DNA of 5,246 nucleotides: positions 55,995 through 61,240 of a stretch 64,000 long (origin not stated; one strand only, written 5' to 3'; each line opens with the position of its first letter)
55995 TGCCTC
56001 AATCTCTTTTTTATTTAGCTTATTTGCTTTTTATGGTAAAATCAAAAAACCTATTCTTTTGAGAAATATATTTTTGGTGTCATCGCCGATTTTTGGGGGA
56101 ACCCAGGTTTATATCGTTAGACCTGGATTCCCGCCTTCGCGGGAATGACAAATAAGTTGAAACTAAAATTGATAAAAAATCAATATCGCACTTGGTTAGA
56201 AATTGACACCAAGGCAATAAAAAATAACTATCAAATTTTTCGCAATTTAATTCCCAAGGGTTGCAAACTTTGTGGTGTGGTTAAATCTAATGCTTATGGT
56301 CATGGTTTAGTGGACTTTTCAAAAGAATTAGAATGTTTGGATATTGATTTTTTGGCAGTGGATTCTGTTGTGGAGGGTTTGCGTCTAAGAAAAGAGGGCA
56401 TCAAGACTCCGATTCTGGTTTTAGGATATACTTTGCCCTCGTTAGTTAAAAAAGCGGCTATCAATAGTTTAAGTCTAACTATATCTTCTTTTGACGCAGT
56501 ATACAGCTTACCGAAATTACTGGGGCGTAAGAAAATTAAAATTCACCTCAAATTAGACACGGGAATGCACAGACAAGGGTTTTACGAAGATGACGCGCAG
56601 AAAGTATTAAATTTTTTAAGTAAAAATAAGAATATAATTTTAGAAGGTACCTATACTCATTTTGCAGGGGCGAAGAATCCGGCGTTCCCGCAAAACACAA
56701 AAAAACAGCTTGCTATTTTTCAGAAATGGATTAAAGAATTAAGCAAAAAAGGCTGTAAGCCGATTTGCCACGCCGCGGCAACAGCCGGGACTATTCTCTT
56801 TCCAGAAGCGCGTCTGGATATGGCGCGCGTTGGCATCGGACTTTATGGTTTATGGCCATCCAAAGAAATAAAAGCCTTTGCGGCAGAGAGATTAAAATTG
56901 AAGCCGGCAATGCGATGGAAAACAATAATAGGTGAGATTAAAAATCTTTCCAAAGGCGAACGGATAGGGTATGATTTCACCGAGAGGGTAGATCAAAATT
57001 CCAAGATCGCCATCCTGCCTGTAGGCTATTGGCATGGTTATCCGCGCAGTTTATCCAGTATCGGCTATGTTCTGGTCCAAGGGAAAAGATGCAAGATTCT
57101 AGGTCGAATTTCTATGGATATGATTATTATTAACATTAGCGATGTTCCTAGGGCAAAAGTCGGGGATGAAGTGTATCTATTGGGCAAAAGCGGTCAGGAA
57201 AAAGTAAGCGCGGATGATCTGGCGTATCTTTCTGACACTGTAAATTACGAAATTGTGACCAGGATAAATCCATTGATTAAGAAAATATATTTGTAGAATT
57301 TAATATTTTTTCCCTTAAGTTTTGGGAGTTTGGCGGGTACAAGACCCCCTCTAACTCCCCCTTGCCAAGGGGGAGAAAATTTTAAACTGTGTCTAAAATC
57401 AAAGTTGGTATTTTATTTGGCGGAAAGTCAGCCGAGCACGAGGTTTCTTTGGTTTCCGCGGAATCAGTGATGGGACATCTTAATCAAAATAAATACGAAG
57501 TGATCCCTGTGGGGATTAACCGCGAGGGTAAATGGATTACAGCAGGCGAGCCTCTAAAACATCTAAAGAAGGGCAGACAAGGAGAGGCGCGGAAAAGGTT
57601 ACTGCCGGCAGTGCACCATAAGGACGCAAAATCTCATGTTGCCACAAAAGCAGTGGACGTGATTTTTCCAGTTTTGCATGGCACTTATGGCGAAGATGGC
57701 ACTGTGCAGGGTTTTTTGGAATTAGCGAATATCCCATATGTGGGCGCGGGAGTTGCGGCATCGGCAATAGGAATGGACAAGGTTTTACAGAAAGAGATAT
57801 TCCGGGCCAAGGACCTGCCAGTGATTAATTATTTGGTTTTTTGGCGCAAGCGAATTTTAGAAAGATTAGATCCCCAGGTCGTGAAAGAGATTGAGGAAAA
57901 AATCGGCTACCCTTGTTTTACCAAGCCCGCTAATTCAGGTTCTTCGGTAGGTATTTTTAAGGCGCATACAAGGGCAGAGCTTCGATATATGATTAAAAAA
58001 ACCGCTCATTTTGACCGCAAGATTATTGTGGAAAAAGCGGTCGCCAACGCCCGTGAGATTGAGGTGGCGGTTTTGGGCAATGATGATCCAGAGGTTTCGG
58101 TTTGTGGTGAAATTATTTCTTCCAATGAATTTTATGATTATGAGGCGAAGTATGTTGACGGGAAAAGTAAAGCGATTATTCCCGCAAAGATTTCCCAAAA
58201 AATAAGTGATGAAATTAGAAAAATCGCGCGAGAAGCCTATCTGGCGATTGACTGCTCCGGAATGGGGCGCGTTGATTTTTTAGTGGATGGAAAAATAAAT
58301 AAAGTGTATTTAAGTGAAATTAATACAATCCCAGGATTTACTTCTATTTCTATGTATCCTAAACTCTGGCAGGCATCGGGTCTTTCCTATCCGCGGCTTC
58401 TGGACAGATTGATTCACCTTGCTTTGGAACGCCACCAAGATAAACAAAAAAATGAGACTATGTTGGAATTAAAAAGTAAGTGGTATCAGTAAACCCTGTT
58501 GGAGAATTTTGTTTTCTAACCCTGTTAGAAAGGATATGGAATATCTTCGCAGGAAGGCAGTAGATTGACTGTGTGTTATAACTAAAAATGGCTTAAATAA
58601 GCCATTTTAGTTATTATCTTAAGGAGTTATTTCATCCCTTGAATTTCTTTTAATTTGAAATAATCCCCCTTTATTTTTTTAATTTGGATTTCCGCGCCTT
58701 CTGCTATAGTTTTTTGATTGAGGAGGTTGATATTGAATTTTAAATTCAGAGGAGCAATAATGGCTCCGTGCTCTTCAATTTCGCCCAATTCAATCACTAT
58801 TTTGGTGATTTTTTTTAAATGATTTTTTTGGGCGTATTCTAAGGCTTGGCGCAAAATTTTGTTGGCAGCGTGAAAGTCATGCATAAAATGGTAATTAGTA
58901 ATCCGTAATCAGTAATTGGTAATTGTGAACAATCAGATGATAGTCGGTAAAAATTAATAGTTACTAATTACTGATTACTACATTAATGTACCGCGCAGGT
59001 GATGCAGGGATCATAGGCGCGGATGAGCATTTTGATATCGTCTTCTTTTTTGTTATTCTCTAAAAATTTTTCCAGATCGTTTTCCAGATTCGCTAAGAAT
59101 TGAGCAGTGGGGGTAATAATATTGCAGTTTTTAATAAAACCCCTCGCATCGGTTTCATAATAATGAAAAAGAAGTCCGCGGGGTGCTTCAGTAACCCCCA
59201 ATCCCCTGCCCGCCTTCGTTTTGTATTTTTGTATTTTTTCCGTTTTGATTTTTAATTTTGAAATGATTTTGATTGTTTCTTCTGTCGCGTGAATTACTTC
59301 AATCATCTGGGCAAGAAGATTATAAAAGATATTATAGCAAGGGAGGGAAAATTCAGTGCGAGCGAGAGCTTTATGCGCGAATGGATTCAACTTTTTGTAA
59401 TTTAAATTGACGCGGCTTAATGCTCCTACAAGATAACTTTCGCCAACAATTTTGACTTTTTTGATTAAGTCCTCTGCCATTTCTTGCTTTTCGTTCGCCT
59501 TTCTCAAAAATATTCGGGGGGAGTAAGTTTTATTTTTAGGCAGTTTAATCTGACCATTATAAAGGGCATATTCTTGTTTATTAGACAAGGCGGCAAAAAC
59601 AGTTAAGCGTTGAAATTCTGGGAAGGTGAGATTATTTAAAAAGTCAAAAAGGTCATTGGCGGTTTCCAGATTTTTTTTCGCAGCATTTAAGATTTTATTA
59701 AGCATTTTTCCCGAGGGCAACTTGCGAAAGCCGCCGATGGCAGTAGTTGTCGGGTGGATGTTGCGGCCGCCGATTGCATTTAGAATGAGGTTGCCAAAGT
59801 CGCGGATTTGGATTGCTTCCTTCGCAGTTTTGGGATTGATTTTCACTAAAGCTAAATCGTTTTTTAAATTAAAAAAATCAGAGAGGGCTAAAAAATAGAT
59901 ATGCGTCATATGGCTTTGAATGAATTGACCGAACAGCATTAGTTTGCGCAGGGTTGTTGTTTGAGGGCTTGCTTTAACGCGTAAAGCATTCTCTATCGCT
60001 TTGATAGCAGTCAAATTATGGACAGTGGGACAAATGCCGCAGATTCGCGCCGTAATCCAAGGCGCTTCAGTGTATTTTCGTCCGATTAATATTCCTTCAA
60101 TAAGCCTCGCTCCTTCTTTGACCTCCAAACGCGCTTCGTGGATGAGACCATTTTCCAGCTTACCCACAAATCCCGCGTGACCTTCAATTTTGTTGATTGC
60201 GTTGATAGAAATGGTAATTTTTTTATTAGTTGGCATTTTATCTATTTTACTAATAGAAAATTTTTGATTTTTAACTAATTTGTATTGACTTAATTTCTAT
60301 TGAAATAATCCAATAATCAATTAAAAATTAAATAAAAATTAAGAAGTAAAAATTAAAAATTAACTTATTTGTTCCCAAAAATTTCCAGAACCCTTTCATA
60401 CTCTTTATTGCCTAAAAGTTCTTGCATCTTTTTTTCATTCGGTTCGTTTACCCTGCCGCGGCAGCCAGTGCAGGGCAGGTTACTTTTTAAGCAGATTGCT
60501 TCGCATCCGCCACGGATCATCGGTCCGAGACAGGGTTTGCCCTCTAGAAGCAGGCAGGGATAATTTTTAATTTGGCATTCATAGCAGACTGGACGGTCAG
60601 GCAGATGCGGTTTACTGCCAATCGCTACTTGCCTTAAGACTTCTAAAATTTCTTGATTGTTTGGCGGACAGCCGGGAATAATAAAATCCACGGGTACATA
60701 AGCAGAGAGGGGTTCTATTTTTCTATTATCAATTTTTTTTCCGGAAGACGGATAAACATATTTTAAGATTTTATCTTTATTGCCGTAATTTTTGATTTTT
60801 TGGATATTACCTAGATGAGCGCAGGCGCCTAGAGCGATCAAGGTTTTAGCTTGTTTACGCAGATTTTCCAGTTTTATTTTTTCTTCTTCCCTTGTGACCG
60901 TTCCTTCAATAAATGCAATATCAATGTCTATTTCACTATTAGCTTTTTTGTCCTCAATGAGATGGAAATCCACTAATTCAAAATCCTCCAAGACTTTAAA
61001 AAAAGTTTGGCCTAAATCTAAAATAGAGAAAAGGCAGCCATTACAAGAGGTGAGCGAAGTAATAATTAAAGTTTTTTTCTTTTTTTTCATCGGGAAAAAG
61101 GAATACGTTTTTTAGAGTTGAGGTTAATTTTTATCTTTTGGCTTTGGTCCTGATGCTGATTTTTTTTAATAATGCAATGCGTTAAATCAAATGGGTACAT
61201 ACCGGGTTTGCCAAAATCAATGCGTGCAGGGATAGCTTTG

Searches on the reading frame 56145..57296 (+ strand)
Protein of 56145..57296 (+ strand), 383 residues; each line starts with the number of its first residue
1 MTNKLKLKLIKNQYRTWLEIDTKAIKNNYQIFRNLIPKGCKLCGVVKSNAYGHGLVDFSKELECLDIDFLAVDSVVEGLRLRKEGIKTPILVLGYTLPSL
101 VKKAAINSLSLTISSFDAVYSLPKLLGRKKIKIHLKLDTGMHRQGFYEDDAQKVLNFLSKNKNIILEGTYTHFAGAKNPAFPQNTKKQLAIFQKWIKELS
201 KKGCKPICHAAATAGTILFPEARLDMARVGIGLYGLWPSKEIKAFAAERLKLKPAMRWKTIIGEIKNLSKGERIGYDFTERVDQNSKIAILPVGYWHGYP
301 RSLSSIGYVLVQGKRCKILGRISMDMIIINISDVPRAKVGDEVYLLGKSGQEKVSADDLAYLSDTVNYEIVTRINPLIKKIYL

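Call 81: search_protein_families(library=pfam, proteins=[window:56145-57296:+], max_evalue=0.0001)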
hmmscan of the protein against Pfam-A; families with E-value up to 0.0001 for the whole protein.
window:56145-57296:+ (383 aa): 2 families
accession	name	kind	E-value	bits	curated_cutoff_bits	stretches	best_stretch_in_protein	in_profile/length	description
PF01168.26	Ala_racemase_N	-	1.8e-57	195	24.1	1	20-236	1-218/220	Alanine racemase, N-terminal domain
PF00842.27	Ala_racemase_C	-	5.6e-40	136.3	25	1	255-382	1-127/127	Alanine racemase, C-terminal domain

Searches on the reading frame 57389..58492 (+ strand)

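Call 81: search_protein_families(library=pfam, proteins=[window:57389-58492:+], max_evalue=0.0001)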
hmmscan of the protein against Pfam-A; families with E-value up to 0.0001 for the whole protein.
window:57389-58492:+ (367 aa): 4 families
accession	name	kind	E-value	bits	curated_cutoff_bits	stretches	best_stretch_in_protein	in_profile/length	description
PF07478.18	Dala_Dala_lig_C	-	1e-71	241.1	24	1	138-342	2-203/204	D-ala D-ala ligase C-terminus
PF01820.27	Dala_Dala_lig_N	-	1.2e-37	129.5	34.6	1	5-120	1-121/121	D-ala D-ala ligase N-terminus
PF02786.22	CPSase_L_D2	-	2e-11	44.2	19.8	1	166-313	31-178/211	Carbamoyl-phosphate synthase L chain, ATP binding domain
PF02222.28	ATP-grasp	-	1.8e-08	34.6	27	1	164-311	21-159/179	ATP-grasp domain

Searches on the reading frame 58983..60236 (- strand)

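Call 81: search_protein_families(library=pfam, proteins=[window:58983-60236:-], max_evalue=0.0001)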
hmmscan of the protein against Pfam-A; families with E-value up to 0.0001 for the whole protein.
window:58983-60236:- (417 aa): 1 family
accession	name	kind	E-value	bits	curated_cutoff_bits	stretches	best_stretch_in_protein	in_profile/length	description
PF00374.24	NiFeSe_Hases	-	1.4e-33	117.1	25.8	2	44-139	1-93/508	Nickel-dependent hydrogenase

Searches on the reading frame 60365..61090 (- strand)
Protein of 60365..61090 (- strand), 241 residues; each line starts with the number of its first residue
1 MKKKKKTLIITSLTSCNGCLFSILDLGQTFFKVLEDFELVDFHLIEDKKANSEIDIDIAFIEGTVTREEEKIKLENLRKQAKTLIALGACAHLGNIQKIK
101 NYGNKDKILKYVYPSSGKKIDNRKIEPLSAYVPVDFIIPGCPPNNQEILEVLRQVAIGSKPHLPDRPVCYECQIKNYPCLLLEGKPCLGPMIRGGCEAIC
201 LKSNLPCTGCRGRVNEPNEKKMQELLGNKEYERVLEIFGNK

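Call 87: search_protein_families(library=pfam, proteins=[window:60365-61090:-], max_evalue=0.001)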
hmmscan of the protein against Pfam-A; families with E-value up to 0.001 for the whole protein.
window:60365-61090:- (241 aa): 1 family
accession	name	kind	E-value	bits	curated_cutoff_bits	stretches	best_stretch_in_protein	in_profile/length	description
PF01058.29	Oxidored_q6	-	8e-26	90.7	27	1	16-154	1-127/128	NADH ubiquinone oxidoreductase, 20 Kd subunit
